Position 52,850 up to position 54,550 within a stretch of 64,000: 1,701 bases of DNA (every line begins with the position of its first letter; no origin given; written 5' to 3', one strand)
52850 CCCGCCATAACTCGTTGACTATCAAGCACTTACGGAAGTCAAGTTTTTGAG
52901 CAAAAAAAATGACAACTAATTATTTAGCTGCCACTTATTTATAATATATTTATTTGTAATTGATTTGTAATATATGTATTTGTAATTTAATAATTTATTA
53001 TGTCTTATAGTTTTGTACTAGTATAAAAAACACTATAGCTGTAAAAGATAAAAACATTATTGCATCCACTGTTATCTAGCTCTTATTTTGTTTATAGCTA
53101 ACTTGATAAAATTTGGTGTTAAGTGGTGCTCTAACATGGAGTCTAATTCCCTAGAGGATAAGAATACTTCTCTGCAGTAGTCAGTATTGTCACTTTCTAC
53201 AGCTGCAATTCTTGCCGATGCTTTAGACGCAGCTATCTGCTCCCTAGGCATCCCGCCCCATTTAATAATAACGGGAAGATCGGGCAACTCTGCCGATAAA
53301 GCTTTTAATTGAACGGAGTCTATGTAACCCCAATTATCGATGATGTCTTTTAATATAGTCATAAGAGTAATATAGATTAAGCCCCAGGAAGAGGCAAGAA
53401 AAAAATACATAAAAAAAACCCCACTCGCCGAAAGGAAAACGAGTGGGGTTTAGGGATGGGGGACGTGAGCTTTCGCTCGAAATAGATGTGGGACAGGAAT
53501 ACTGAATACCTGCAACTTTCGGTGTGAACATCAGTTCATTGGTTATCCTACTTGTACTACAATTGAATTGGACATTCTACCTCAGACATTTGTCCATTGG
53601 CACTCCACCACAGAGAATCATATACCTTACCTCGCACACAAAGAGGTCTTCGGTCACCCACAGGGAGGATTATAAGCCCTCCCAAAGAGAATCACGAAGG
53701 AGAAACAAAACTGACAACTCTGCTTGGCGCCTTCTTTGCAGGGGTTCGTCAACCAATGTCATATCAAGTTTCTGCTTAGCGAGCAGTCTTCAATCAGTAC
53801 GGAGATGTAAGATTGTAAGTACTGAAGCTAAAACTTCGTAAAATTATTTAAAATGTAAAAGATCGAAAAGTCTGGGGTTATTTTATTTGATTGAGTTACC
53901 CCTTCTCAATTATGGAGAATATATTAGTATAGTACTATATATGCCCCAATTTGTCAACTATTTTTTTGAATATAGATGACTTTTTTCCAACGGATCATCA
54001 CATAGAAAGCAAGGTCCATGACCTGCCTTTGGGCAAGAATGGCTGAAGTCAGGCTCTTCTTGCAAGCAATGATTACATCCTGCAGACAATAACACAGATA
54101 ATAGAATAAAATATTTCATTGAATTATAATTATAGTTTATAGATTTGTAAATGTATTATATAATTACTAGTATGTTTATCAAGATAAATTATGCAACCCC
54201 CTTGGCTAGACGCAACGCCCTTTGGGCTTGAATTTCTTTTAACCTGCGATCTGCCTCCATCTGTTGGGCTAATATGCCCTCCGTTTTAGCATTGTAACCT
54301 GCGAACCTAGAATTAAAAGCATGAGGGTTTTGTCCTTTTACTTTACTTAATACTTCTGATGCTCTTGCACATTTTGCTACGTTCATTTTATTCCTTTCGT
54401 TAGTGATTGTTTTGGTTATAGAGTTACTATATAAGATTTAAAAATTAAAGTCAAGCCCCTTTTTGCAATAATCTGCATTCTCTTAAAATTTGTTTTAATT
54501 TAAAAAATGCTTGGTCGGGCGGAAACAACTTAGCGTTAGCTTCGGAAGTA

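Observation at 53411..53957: Candidate large, multi-stem non-coding RNA (about 510 nt) with its own promoter and terminator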

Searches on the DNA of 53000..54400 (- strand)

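Call 4: search_rna_families(source=window, start=53000, end=54400, threshold=evalue, max_evalue=5, show_alignments=3)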
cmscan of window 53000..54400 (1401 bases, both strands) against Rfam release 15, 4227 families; matches with E-value up to 5: 2.
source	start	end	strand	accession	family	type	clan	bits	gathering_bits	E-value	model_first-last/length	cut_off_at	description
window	53483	53683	-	RF01745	manA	Cis-reg;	-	61.8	55.2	5.6e-15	1-192/192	no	manA RNA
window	53411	53463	-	RF02837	anti-hemB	Gene; sRNA;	-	14.3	49.5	3.1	1-81/81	no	Burkholderia RNA 7 (anti-hemB)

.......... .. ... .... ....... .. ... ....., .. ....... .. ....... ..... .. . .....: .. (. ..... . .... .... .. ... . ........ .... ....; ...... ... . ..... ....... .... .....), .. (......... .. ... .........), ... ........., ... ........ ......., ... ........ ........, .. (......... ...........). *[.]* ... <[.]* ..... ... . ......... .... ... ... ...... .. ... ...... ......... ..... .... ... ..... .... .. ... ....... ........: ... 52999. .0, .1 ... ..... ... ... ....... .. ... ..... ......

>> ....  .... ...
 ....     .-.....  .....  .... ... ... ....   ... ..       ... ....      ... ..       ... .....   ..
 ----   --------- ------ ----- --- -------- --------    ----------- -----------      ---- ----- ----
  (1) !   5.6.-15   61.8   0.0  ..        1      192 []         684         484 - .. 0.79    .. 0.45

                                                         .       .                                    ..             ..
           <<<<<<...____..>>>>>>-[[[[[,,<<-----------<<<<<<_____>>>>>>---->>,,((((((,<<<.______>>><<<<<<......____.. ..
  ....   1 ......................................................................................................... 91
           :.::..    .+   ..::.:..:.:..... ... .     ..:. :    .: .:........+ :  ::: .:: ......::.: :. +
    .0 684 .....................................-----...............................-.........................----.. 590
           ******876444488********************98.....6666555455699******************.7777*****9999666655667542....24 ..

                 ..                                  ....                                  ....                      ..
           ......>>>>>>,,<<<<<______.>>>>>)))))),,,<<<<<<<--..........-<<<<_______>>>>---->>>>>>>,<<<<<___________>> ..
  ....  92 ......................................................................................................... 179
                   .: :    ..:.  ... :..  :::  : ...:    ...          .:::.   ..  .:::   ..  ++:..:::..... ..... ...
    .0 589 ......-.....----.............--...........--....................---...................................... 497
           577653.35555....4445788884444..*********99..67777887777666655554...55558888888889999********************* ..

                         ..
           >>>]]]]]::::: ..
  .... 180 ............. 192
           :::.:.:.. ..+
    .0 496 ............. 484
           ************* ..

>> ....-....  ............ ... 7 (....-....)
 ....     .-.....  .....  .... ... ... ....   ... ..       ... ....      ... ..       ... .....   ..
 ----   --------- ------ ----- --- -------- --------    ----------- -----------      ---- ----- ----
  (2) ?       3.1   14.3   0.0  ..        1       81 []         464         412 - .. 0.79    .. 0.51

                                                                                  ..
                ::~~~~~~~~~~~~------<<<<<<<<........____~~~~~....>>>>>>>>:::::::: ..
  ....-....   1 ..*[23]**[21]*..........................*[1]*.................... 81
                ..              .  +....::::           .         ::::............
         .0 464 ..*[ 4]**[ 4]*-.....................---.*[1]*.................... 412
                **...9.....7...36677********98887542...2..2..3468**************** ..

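Call 7: search_dna_similar(query=window:53300-54000:-, collection=phages, mode=distant, max_rows=30)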
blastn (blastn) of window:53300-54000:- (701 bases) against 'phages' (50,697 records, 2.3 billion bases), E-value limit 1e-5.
No match.

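Call 17: search_rna_families(sources=[L002, L003, L004, L005, L006, L007, L008, L009, L010], threshold=evalue, max_evalue=0.1)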
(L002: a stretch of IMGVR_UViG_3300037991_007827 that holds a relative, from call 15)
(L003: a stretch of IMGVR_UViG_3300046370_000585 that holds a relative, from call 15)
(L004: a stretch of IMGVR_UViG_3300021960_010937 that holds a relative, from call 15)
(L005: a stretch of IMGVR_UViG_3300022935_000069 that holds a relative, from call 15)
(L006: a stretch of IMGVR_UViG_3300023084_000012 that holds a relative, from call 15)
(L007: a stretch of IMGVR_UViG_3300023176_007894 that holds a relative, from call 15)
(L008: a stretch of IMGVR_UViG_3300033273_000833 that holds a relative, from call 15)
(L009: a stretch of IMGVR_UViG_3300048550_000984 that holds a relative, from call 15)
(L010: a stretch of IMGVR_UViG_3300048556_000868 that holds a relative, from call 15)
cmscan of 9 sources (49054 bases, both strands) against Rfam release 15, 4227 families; matches with E-value up to 0.1: 16.
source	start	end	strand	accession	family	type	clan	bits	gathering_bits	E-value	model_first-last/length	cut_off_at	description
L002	907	1119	+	RF01745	manA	Cis-reg;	-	92.9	55.2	1.1e-22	1-192/192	no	manA RNA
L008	2685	2895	+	RF01745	manA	Cis-reg;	-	85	55.2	2.5e-20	1-192/192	no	manA RNA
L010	1980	2189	+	RF01745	manA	Cis-reg;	-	81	55.2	3.8e-19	1-192/192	no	manA RNA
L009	301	511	+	RF01745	manA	Cis-reg;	-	79.3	55.2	1.2e-18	1-192/192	no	manA RNA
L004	3163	3235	+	RF00005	tRNA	Gene; tRNA;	CL00001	71.7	29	8.2e-14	1-71/71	no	tRNA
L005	5989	6061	+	RF00005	tRNA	Gene; tRNA;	CL00001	71.7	29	8.2e-14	1-71/71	no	tRNA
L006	5989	6061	+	RF00005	tRNA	Gene; tRNA;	CL00001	71.7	29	8.2e-14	1-71/71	no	tRNA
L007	5989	6061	+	RF00005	tRNA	Gene; tRNA;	CL00001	71.7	29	8.2e-14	1-71/71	no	tRNA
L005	2699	2910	+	RF01745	manA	Cis-reg;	-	64.4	55.2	3.3e-14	1-192/192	no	manA RNA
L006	2699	2910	+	RF01745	manA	Cis-reg;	-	64.4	55.2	3.3e-14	1-192/192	no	manA RNA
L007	2699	2910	+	RF01745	manA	Cis-reg;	-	64.4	55.2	3.3e-14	1-192/192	no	manA RNA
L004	3163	3236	-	RF04354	Plastid-ycf2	Cis-reg;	-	37.6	65.7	0.00022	1-75/75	no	Plastid-ycf2 5UTR RNA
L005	5989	6062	-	RF04354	Plastid-ycf2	Cis-reg;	-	37.6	65.7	0.00022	1-75/75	no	Plastid-ycf2 5UTR RNA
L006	5989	6062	-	RF04354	Plastid-ycf2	Cis-reg;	-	37.6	65.7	0.00022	1-75/75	no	Plastid-ycf2 5UTR RNA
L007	5989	6062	-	RF04354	Plastid-ycf2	Cis-reg;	-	37.6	65.7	0.00022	1-75/75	no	Plastid-ycf2 5UTR RNA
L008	5680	5890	+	RF00022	GcvB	Gene;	-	25.8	42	0.097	1-204/204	no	GcvB RNA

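Call 26: build_rna_model(alignment_id=A1)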
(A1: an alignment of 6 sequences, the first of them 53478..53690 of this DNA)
Model R1 built from alignment A1 (6 sequences, 226 columns); structure: RNAalifold consensus.
model positions 222; base pairs 52; branch points 6; effective number of sequences 1.37; information 0.59 bits per position. Calibrated on 0.2 Mb of random sequence (short: E-values are rough).
structure used (alignment columns):
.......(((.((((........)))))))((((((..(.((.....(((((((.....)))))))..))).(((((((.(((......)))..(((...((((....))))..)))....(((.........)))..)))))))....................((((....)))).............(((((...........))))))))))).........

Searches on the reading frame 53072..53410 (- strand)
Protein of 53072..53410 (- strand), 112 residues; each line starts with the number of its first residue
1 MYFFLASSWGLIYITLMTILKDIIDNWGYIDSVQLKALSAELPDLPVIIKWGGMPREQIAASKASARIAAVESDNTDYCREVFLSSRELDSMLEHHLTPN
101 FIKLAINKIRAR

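Call 14: search_protein_families(library=phrogs, proteins=[window:53072-53410:-], max_evalue=0.001)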
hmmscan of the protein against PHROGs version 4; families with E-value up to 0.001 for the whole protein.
window:53072-53410:- (112 aa): 0 families

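Call 15: find_related_loci(query=window:53072-53362:-, collection=viral_contigs, flank=3000)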
Query window:53072-53362:- (96 aa) in viral_contigs; peptide patterns used: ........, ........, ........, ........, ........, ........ (x = any residue, [..] = any of these).
78 stretches matched a pattern; 9 encode a relative of the query (tblastn E <= 1e-3); 9 distinct loci.
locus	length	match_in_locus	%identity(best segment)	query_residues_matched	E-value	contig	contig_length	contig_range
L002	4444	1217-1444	53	1-76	4e-27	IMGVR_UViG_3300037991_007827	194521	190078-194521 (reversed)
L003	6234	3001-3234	51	1-78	5e-27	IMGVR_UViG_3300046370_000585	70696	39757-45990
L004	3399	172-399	55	1-76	6e-27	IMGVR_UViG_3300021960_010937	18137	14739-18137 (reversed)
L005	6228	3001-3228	51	1-76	2e-25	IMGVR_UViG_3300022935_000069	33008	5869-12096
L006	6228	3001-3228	51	1-76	2e-25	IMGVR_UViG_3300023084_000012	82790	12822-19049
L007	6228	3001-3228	51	1-76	2e-25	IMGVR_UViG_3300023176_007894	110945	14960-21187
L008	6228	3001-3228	49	1-76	2e-23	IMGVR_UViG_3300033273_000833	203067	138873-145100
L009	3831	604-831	49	1-76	6e-23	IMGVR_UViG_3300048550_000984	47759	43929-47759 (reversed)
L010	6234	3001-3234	50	1-78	2e-22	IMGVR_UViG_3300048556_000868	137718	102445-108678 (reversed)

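Call 59: search_protein_families(library=pfam, proteins=[window:53072-53362:-], max_evalue=0.1)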
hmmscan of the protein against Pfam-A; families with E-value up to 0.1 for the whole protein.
window:53072-53362:- (96 aa): 0 families

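Call 60: find_homologous_proteins(query=window:53072-53362:-, max_evalue=0.001)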
Query window:53072-53362:- (96 aa): 8 proteins with E <= 0.001 among 13 candidates.
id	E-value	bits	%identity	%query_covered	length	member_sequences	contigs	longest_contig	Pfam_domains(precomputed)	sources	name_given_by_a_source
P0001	1.2e-55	203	100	100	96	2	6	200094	-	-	-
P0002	1.1e-49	184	89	100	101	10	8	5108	-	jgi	jgi:hypothetical protein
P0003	4.9e-44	166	81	100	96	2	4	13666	-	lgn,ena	-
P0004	1.5e-36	142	70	100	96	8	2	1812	-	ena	-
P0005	1.8e-33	132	60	100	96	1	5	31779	-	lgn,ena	-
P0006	6.1e-18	83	53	81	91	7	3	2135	-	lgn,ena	-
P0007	1.9e-16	78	50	79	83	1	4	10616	-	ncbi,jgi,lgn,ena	jgi:hypothetical protein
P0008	2.2e-14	71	49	81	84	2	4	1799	-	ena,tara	tara:strand:- start:370 stop:624 length:255 start_codon:yes stop_codon:yes gene_type:complete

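Call 61: find_encoding_contigs(protein=P0003, flank=1500, max_places=4)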
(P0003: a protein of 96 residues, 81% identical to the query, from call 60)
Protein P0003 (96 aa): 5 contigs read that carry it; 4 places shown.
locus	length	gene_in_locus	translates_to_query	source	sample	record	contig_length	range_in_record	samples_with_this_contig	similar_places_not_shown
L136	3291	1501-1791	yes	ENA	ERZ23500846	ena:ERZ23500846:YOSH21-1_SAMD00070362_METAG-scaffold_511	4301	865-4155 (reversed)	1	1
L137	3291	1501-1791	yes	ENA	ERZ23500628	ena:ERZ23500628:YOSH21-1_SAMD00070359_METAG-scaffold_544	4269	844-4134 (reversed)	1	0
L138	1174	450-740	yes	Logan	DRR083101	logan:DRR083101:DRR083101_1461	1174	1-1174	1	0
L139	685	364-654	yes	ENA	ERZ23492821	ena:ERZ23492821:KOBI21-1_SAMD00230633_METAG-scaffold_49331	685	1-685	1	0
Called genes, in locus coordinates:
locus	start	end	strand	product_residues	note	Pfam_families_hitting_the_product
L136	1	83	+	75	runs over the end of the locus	?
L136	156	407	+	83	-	-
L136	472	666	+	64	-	-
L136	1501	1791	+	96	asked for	-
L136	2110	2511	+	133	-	PF25735:Phage_L5_gp82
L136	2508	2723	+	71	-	-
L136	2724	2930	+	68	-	-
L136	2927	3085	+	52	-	-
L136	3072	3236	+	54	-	-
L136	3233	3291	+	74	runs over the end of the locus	-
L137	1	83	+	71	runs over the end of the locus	?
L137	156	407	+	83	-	-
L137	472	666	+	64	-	-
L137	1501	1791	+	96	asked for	-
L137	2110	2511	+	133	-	PF25735:Phage_L5_gp82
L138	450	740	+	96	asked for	-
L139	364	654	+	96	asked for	-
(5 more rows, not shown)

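Call 62: find_encoding_contigs(protein=P0005, flank=1500, max_places=4)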
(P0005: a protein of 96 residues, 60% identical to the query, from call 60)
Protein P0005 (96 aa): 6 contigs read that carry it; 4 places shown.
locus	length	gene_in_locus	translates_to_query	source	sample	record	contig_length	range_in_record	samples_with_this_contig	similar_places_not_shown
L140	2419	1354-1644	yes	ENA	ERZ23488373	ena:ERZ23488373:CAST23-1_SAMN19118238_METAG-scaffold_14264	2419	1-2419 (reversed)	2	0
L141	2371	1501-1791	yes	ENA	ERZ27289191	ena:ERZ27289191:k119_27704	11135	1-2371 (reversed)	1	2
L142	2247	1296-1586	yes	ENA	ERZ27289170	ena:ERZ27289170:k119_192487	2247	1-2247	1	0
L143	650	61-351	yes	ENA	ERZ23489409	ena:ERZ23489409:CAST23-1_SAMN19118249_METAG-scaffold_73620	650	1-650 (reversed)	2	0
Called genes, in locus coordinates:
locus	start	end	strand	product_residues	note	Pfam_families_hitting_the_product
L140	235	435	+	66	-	-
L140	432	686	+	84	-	-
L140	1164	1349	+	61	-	-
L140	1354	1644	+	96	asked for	-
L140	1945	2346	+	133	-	PF25735:Phage_L5_gp82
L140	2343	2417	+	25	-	?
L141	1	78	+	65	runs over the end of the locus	-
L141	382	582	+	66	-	-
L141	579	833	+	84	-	-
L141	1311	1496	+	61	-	-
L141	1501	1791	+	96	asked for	-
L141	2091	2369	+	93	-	?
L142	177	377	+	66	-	-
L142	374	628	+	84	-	-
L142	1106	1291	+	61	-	-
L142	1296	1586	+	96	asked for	-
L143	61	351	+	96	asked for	-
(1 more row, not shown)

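Call 63: find_encoding_contigs(protein=P0002, flank=1500, max_places=4)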
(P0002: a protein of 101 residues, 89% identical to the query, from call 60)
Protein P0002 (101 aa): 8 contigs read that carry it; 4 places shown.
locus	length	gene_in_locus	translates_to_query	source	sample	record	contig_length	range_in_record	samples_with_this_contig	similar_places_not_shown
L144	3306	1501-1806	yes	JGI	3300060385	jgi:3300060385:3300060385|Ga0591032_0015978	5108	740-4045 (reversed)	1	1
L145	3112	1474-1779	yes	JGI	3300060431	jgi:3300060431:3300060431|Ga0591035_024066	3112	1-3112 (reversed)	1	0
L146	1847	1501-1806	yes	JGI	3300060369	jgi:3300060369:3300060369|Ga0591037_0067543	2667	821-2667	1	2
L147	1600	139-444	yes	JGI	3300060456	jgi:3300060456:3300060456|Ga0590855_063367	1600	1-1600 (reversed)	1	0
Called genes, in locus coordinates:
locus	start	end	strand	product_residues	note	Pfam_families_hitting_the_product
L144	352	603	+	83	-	-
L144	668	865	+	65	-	-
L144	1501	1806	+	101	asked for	-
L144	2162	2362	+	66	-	-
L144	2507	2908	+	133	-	PF25735:Phage_L5_gp82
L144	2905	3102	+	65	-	-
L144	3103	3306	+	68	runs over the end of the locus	-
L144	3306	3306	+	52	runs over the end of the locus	-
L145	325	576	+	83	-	-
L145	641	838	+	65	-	-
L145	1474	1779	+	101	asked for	-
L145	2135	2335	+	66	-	-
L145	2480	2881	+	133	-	PF25735:Phage_L5_gp82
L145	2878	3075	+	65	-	-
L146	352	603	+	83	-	-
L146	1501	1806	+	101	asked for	-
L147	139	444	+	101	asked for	-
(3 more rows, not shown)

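Call 64: find_encoding_contigs(protein=P0004, flank=1500, max_places=3)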
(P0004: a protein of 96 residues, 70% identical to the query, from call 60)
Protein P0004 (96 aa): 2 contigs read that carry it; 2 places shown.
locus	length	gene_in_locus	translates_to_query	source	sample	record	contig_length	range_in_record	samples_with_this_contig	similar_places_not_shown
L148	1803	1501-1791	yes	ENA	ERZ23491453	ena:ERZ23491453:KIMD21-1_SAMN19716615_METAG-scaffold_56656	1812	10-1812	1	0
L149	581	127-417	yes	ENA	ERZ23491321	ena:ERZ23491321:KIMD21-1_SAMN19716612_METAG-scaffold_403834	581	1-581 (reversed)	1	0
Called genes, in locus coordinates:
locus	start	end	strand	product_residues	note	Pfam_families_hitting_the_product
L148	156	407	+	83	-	-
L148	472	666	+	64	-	-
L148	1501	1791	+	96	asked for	-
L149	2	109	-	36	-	?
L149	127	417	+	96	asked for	-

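Call 74: predict_structure(alignment_id=A6)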
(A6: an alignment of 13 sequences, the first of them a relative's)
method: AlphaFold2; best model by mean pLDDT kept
length: 96 residues; sequences in the alignment: 13
mean_pLDDT: 92.2   pTM: 0.79
mean pLDDT of the five models: 92.2, 87.7, 87.3, 85.1, 77.1
residues with pLDDT >= 90: 72; 70-90: 23; 50-70: 1; < 50: 0
segments of 3 or more residues with pLDDT < 50: none
pLDDT, mean of each block of 10 residues (from residue 1): 85 93 93 97 97 96 95 90 89 84
secondary structure, 60 per line:
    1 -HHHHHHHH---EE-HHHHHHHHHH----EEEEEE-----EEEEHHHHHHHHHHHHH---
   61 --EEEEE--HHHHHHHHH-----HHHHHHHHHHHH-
elements in order: H2-9 H16-25 E30-35 E41-44 H45-57 E63-67 H70-78 H84-95

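Call 77: fold_search(model_id=the predicted structure, library=pdb)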
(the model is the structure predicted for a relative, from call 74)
No match with E <= 0.001 here; weaker rows may still be real.
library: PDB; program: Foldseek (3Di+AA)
matches with E <= 10: 500; with E <= 0.001: 0
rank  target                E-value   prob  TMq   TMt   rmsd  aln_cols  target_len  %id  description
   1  1unn_C                5.9e-01  0.23  0.24  0.21   6.5        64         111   19  Complex of beta-clamp processivity factor and little finger domain of PolIV (released 2003-11-06)
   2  6jup_A                6.2e-01  0.15  0.24  0.09   9.1        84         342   17  Mutant PolIV-DNA incoming nucleotide complex (released 2020-02-19)
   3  9pzg_W                7.5e-01  0.20  0.36  0.15  11.6       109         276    9  Bacterial ribosomal 2'-O-methyltransferase RsmI in complex with the small ribosomal subunit (released 2025-09-24)
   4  4irc_A                8.0e-01  0.13  0.24  0.10   8.8        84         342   18  Polymerase-DNA complex (released 2013-04-10)
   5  4r8u_A                9.1e-01  0.13  0.24  0.09   8.3        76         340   18  S-SAD structure of DINB-DNA Complex (released 2015-01-14)
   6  4r8u_B                9.6e-01  0.13  0.24  0.10   8.2        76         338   18  S-SAD structure of DINB-DNA Complex (released 2015-01-14)
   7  8h0l_A                9.6e-01  0.13  0.33  0.24   8.9       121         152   10  Sulfur binding domain of Hga complexed with phosphorothioated DNA (released 2023-09-27)
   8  4e16                  1.4e+00  0.15  0.34  0.18   5.3        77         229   10  Precorrin-4 C(11)-methyltransferase from Clostridium difficile (released 2012-03-14)
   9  9n6c_A                1.4e+00  0.02  0.14  0.04  16.3        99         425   15  Structure of the Retron IA Complex without the HNH Nuclease (released 2025-04-23)
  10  1unn_D                1.6e+00  0.09  0.23  0.21   8.3        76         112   18  Complex of beta-clamp processivity factor and little finger domain of PolIV (released 2003-11-06)
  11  3ffy                  1.6e+00  0.11  0.33  0.29   5.9        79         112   16  Putative tetrapyrrole (corrin/porphyrin) methyltransferase from Bacteroides fragilis. (released 2008-12-16)
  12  1s4d_A                1.7e+00  0.18  0.35  0.16   5.0        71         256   17  Crystal Structure Analysis of the S-adenosyl-L-methionine dependent uroporphyrinogen-III C-methyltransferase SUMT (released 2004-11-30)
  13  5kzf_D                1.7e+00  0.03  0.17  0.05  18.6        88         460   11  Crystal structure of near full-length hexameric Mycobacterium tuberculosis proteasomal ATPase Mpa in apo form (released 2017-05-17)
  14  8h0l_B                1.7e+00  0.10  0.34  0.26   8.8       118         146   10  Sulfur binding domain of Hga complexed with phosphorothioated DNA (released 2023-09-27)
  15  9moj_D                1.9e+00  0.08  0.25  0.15  10.1        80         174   11  Saccharolobus solfataricus GINS tetramer (released 2025-04-23)
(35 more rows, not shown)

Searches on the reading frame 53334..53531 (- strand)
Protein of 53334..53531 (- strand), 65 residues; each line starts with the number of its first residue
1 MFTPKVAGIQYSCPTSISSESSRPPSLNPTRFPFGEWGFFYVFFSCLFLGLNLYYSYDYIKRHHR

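Call 106: search_protein_families(library=pfam, proteins=[window:53334-53531:-], max_evalue=1)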
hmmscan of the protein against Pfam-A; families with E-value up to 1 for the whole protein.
window:53334-53531:- (65 aa): 1 family
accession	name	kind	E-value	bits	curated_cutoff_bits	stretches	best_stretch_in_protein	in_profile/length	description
PF09451.16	ATG27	-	0.0074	16.6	27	1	11-55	171-210/261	Autophagy-related protein 27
